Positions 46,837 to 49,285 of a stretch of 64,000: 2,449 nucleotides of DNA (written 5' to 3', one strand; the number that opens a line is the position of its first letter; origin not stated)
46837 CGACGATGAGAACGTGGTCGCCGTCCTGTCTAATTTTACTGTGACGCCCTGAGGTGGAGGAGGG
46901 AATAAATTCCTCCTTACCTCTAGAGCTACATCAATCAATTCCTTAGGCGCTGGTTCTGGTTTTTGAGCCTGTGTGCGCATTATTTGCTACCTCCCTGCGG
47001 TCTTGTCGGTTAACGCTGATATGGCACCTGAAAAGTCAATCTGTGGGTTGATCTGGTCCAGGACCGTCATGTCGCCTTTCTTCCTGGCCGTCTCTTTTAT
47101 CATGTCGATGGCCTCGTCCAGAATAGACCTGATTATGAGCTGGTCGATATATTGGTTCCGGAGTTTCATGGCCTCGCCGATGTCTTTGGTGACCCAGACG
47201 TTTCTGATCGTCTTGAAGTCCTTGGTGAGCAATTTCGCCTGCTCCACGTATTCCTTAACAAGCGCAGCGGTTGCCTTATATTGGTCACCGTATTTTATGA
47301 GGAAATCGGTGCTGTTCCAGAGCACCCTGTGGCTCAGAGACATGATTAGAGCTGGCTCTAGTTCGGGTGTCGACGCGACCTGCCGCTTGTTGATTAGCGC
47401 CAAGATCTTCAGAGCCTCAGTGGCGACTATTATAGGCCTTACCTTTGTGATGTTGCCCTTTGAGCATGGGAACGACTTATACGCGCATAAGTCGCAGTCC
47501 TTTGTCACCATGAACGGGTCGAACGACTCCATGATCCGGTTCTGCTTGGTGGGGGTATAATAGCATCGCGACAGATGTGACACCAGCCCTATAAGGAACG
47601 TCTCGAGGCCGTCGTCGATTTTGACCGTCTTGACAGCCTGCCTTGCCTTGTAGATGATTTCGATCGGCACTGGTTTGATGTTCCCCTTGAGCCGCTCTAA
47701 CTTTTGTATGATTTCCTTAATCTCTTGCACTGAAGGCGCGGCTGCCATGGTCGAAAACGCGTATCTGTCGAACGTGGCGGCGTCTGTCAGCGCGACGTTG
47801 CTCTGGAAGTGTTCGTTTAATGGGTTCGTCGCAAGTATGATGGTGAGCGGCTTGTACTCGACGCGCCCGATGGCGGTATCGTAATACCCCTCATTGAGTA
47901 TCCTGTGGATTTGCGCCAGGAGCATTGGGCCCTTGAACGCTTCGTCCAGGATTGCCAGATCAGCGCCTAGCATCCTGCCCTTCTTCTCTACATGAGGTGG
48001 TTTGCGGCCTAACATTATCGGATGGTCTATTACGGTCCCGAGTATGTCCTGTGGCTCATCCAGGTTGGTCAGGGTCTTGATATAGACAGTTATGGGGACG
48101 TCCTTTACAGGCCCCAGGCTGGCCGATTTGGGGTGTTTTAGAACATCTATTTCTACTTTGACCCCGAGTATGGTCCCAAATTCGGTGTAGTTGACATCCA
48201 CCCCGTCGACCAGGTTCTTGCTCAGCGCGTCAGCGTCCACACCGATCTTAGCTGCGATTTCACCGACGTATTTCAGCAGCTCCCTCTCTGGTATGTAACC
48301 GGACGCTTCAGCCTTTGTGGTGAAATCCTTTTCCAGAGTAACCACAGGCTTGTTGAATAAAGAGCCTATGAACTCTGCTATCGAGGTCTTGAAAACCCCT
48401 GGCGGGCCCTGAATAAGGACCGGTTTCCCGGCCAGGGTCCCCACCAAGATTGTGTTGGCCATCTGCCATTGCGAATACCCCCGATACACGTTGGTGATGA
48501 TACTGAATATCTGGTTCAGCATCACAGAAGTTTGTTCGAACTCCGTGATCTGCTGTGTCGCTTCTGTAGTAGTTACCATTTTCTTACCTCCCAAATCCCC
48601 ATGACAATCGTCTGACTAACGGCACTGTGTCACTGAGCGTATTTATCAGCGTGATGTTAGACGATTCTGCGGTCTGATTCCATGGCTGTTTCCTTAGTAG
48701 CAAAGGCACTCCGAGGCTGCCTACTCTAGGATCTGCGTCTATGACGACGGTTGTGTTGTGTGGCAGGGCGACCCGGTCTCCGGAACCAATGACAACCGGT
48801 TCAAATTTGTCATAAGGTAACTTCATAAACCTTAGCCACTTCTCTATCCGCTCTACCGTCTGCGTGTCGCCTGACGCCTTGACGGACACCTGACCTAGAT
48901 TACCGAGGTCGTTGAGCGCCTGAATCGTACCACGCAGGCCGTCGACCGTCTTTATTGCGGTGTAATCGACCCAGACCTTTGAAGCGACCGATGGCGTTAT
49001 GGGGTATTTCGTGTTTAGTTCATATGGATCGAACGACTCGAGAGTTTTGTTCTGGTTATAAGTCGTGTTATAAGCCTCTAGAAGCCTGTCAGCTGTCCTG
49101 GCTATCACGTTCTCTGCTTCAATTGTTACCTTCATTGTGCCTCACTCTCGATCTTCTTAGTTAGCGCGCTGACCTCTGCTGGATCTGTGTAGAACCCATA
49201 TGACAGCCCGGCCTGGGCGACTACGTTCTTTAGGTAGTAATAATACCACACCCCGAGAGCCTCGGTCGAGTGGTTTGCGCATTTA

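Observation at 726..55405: A fast-diverging paralog family of about 21 members fills roughly a quarter of the window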

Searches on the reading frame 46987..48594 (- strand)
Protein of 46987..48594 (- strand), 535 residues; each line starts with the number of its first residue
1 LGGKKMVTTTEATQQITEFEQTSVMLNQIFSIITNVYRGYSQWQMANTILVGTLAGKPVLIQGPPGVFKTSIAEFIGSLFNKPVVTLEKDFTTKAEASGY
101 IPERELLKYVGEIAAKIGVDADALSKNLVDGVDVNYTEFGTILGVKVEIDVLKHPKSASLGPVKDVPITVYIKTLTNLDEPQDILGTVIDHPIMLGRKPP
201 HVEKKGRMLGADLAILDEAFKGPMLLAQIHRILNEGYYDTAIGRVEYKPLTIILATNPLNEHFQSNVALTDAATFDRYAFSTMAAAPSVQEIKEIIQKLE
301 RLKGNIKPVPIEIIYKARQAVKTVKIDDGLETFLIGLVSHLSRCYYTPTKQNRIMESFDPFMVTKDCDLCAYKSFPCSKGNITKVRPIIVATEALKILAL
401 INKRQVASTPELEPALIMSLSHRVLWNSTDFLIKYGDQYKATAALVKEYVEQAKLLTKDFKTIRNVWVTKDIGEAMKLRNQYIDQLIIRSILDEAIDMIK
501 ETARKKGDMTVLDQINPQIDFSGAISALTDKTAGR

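Call 7: search_protein_families(library=pfam, proteins=[window:46987-48594:-], max_evalue=0.01)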
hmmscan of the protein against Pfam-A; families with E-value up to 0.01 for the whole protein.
window:46987-48594:- (535 aa): 3 families
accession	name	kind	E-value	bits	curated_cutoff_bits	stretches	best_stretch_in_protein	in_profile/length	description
PF20030.5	bpMoxR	-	1.1e-05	25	27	0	174-281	63-163/205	MoxR domain in the MoxR-vWA-beta-propeller ternary systems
PF07728.20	AAA_5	-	0.00011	22.7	22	0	58-87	1-31/139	AAA domain (dynein-related subfamily)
PF17146.10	PIN_6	-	0.0093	16.8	27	0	443-513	6-74/87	PIN domain of ribonuclease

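Call 12: search_dna_similar(query=window:46987-48594:-, collection=phages, mode=protein, max_rows=15)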
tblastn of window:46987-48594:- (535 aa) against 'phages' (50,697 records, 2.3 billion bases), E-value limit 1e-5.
No match.

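Call 14: find_related_loci(query=window:46987-48594:-, collection=viral_contigs, flank=10000)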
Query window:46987-48594:- (535 aa) in viral_contigs; peptide patterns used: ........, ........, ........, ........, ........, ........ (x = any residue, [..] = any of these).
9 stretches matched a pattern, but none encodes a relative of the query by tblastn (E <= 1e-3).
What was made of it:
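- Tried and rejected: IMG/VR (call 14);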

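Call 16: find_encoding_contigs(protein=window:46987-48594:-, flank=2000, max_places=6)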
Protein window:46987-48594:- (535 aa): no gene with exactly this product is on record in the collection.
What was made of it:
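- Tried and rejected: It failed, probably because of a wrong TTG start (call 16).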

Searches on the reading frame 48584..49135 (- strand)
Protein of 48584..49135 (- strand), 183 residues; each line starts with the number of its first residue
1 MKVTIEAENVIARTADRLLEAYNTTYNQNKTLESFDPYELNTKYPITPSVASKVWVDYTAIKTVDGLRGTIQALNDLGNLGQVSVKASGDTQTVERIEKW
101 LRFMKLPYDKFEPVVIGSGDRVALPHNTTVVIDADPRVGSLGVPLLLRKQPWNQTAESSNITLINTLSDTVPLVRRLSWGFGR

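Call 21: search_protein_families(library=pfam, proteins=[window:48584-49135:-], max_evalue=0.01)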
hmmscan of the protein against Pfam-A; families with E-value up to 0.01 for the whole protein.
window:48584-49135:- (183 aa): 0 families

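Call 92: search_protein_families(library=phrogs, proteins=[window:48584-49135:-], max_evalue=0.001)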
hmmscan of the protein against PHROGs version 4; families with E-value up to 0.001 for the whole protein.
window:48584-49135:- (183 aa): 1 family
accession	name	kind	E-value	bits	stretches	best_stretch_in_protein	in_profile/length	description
phrog_8270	-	unknown function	0.00039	21.4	0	86-137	26-76/196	-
